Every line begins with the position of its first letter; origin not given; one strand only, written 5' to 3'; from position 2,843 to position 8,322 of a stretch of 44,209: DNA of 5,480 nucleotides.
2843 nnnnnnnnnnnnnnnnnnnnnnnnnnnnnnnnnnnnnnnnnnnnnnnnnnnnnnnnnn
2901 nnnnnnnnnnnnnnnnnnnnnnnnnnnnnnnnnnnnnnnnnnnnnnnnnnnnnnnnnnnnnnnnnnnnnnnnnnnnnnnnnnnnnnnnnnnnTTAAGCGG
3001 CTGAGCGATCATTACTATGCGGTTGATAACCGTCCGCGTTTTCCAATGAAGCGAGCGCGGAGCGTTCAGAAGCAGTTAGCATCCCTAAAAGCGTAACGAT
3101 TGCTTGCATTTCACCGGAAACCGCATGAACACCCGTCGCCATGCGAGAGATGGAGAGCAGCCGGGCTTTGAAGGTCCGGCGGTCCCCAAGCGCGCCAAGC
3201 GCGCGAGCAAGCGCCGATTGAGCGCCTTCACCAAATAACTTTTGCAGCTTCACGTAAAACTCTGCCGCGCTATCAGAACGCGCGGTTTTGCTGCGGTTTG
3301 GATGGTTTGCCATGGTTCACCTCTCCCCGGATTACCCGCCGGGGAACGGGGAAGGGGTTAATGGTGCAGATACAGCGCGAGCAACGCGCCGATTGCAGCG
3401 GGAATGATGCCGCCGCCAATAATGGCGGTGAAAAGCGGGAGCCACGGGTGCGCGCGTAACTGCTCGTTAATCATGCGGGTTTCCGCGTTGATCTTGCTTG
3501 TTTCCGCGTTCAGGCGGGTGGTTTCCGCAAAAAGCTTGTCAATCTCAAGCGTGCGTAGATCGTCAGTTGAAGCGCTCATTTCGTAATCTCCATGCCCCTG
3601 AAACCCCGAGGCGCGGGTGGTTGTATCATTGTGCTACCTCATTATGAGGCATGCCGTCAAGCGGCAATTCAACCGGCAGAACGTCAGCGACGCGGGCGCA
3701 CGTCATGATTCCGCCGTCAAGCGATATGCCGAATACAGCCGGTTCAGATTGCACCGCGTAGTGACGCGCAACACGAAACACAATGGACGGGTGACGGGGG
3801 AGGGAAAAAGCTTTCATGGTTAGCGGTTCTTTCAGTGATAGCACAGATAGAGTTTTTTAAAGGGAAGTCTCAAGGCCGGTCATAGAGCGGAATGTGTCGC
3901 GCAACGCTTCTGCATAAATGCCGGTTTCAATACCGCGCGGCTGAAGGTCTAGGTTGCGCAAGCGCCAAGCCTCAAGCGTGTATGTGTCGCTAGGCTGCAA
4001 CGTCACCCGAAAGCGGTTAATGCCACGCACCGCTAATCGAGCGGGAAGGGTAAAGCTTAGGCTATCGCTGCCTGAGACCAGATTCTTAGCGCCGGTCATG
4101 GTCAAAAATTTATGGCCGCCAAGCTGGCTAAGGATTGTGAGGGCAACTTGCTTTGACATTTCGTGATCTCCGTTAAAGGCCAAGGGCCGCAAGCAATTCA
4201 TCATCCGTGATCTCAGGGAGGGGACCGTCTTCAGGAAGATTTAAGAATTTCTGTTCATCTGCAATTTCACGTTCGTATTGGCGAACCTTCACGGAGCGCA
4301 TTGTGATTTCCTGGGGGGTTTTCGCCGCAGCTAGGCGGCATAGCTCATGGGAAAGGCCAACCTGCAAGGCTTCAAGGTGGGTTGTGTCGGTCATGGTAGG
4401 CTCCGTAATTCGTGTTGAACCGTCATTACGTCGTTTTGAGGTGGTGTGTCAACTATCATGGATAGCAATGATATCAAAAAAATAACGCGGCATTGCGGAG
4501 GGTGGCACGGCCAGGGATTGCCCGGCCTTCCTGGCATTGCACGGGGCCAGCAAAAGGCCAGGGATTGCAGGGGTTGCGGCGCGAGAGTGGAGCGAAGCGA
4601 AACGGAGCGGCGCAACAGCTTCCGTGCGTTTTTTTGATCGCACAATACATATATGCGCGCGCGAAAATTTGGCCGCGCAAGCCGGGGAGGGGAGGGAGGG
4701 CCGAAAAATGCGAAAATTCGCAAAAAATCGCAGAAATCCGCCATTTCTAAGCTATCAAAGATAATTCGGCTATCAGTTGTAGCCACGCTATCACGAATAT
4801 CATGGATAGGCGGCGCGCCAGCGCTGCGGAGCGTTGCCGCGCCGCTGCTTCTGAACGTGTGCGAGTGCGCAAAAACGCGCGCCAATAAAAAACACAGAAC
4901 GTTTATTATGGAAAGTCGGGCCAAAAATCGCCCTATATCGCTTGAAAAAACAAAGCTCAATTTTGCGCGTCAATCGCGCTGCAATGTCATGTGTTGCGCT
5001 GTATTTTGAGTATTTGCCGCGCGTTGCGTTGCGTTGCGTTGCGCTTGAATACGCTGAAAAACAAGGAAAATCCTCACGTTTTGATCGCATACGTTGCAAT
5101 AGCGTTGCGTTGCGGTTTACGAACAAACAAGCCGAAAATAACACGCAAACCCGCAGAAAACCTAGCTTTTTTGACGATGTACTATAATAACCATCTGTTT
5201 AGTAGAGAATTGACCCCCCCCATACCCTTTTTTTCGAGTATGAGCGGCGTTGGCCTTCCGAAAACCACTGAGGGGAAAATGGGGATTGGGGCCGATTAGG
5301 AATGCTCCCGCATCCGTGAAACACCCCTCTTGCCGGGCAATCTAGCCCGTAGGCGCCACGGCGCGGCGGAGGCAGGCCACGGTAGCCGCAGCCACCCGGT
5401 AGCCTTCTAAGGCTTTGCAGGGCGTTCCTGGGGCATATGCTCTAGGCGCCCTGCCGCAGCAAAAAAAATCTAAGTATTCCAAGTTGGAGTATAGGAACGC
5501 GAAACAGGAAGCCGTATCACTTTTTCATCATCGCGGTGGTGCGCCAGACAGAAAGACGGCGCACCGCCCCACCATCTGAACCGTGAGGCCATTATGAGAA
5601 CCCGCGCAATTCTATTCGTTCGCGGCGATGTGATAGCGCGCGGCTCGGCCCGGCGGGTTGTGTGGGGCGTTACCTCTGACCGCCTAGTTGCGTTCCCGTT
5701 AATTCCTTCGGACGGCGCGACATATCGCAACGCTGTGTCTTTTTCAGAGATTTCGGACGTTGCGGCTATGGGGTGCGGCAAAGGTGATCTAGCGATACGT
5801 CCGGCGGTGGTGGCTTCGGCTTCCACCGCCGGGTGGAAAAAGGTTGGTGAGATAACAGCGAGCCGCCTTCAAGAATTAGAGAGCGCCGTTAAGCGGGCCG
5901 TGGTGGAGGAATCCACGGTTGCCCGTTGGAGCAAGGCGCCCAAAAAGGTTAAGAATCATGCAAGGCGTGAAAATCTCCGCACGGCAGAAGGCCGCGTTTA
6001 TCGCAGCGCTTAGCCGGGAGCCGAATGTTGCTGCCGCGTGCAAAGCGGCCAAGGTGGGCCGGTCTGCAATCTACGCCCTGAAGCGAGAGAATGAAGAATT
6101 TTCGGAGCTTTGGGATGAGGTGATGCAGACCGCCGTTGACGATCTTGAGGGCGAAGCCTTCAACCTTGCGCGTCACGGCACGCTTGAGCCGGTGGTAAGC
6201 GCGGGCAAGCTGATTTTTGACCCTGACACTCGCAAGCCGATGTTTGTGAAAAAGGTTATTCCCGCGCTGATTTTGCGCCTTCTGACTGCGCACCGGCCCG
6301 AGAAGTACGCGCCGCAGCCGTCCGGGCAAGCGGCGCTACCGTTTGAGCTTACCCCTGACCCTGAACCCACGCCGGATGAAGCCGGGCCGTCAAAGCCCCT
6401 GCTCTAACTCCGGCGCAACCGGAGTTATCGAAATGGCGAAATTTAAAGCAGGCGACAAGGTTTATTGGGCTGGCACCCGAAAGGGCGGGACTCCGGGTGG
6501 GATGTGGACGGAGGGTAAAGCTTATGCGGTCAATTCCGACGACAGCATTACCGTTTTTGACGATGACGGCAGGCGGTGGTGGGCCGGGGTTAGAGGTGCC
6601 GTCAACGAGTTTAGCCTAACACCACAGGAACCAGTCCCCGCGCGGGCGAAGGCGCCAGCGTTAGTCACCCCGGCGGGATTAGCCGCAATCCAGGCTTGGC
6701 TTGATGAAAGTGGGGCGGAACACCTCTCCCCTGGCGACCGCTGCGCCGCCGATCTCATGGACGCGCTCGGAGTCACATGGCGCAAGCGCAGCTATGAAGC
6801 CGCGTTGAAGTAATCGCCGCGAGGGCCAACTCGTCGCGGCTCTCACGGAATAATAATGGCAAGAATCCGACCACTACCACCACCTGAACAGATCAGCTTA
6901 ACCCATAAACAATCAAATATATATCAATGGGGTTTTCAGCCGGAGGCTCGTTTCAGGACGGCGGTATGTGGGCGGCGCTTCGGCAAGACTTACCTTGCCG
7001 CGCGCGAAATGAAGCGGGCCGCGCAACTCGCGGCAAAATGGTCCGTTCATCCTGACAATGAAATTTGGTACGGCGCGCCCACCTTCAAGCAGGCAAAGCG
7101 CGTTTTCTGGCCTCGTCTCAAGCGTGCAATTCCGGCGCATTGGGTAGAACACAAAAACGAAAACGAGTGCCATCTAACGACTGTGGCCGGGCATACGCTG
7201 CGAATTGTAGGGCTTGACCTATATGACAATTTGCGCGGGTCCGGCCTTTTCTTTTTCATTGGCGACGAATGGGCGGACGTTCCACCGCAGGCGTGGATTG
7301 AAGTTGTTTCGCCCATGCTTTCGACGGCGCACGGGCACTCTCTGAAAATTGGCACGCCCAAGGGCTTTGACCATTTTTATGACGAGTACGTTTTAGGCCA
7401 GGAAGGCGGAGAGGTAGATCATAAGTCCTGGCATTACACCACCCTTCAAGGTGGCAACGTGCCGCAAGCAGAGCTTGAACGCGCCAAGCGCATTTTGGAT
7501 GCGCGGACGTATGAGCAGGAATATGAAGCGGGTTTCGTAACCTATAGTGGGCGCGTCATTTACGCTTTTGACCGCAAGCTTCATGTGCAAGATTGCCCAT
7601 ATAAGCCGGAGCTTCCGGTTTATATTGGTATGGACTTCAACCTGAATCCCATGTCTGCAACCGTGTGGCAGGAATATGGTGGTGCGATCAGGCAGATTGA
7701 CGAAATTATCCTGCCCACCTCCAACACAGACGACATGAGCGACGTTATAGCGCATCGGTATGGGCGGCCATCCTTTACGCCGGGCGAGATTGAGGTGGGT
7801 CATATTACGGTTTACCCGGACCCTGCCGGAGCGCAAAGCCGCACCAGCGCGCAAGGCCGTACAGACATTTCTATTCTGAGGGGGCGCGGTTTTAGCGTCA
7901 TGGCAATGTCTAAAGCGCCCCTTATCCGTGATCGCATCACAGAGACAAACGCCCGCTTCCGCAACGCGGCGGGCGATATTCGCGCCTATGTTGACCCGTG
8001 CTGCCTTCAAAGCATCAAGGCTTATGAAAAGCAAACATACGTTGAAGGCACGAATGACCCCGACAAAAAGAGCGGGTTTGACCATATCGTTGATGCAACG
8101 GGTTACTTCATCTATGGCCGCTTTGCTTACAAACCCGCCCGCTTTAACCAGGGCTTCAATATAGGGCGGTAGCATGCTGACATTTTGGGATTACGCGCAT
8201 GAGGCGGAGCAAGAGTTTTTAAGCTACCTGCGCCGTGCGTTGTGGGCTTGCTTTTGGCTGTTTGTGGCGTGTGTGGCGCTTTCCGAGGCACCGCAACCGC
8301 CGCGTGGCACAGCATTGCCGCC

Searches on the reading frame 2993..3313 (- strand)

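Call 15: search_protein_families(library=pfam, max_evalue=0.01, proteins=[window:2993-3313:-])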
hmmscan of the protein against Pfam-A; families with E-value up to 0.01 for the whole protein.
window:2993-3313:- (106 aa): 0 families

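Call 16: search_protein_families(library=phrogs, max_evalue=0.001, proteins=[window:2993-3313:-])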
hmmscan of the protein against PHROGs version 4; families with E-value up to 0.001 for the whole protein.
window:2993-3313:- (106 aa): 0 families

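Call 112: search_protein_families(library=ncbifam, max_evalue=0.1, proteins=[window:2993-3313:-])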
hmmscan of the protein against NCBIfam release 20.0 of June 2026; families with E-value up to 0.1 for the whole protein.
window:2993-3313:- (106 aa): 1 family
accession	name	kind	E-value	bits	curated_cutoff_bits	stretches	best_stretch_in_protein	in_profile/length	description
NF000263.1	MATE_multi_NorM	equivalog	0.096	12.1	950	1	49-94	313-356/459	multidrug efflux MATE transporter NorM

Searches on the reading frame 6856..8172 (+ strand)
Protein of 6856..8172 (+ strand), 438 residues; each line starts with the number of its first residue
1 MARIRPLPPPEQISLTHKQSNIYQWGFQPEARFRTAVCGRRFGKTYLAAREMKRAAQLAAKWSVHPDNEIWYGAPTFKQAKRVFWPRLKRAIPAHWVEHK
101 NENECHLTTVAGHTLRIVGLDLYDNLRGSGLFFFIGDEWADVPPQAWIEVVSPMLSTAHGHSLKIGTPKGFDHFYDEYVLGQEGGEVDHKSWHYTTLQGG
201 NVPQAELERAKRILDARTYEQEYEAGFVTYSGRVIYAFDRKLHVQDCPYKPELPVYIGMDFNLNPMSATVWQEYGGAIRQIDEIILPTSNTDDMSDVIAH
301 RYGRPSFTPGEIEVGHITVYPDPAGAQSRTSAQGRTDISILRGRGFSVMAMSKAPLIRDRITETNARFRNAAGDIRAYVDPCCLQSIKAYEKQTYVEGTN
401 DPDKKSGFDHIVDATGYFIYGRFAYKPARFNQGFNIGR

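Call 26: search_dna_similar(query=window:6856-8172:+, collection=phages, mode=protein, max_rows=15)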
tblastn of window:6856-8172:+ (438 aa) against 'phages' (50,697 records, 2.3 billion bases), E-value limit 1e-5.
Records with a match: 2047; places in all: 2051; records where one place covers at least 80% of the query: 774.
Best place of each record, by identity: 60-80% 4; <60% 2043.
By first word of the organism name: Salmonella 637; Vibrio 425; Escherichia 390; Klebsiella 136; Gordonia 46; Mycobacterium 44; Pseudomonas 43; Microbacterium 38; Pelagibacter 28; Bacteriophage 16; and 66 more.
By host as written in the record: - 421; Escherichia coli 185; Salmonella enterica 77; Salmonella enterica subsp. enterica serovar Enteritidis 74; Salmonella enterica subsp. enterica serovar Typhimurium 66; Salmonella sp. 61; Salmonella enterica subsp. enterica serovar Enteritidis PT1 59; Klebsiella pneumoniae 41; and 408 more.
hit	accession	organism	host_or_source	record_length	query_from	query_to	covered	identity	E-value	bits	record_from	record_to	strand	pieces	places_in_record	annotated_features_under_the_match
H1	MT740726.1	Ralstonia phage Albius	Ralstonia pseudosolanacearum I-31 ...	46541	1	427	97%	62.0%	0e+0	572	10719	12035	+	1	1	terminase large subunit | hypothetical protein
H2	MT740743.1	Ralstonia phage Hyacinthe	Ralstonia pseudosolanacearum I-31 ...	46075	1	427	97%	62.0%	0e+0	572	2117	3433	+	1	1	terminase large subunit | hypothetical protein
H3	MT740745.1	Ralstonia phage Raharianne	Ralstonia pseudosolanacearum I-31 ...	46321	1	427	97%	62.0%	0e+0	572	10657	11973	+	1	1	terminase large subunit | hypothetical protein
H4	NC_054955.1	Ralstonia phage Raharianne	Ralstonia pseudosolanacearum I-31 ...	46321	1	427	97%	62.0%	0e+0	572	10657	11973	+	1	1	terminase large subunit | hypothetical protein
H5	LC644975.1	Komagataeibacter phage phiKX1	Komagataeibacter xylinus NBRC 13772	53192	1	433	99%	58.5%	4e-163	514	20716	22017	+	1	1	phage terminase | phage terminase small subunit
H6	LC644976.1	Komagataeibacter phage phiKX2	Komagataeibacter xylinus NBRC 13773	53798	1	433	99%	58.5%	4e-163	514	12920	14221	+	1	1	phage terminase small subunit | hypothetical protein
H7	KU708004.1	Pseudomonas phage phiAH14a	Pseudomonas sp. ANT_H14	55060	1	426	97%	50.0%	1e-126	409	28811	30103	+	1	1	terminase | hypothetical protein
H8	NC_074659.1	Pseudomonas phage phiAH14a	Pseudomonas sp. ANT_H14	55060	1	426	97%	50.0%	1e-126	409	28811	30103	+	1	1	terminase | hypothetical protein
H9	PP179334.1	Pseudomonas phage Aurca01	Pseudomonas syringae CC1557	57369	1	426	97%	48.5%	7e-123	399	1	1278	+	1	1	large terminase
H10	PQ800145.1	Klebsiella phage Kpn_R1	Klebsiella pneumoniae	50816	11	431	96%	47.8%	7e-118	384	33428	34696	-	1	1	record has no annotation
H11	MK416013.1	Klebsiella phage ST16-OXA48phi5.1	Klebsiella pneumoniae ST16-OXA48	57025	11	431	96%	47.8%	1e-117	384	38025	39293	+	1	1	terminase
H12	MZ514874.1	Acinetobacter phage Ab105-2phideltaCI404ad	Acinetobacter baumannii Ab404_GEIH-2010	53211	8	419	94%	48.6%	7e-119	387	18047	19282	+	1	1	terminase-like family protein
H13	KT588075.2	Acinetobacter phage Ab105-2phi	Acinetobacter baumannii Ab105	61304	8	419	94%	48.6%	7e-119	387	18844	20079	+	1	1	terminase-like family protein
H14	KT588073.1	Acinetobacter phage Ab105-3phi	Acinetobacter baumannii Ab105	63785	8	419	94%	48.6%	7e-119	387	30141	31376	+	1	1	putative terminase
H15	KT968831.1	Pseudomonas phage YMC11/02/R656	Pseudomonas aeruginosa YMC11/02/R656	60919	13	423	94%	48.5%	4e-116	379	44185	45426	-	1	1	hypothetical protein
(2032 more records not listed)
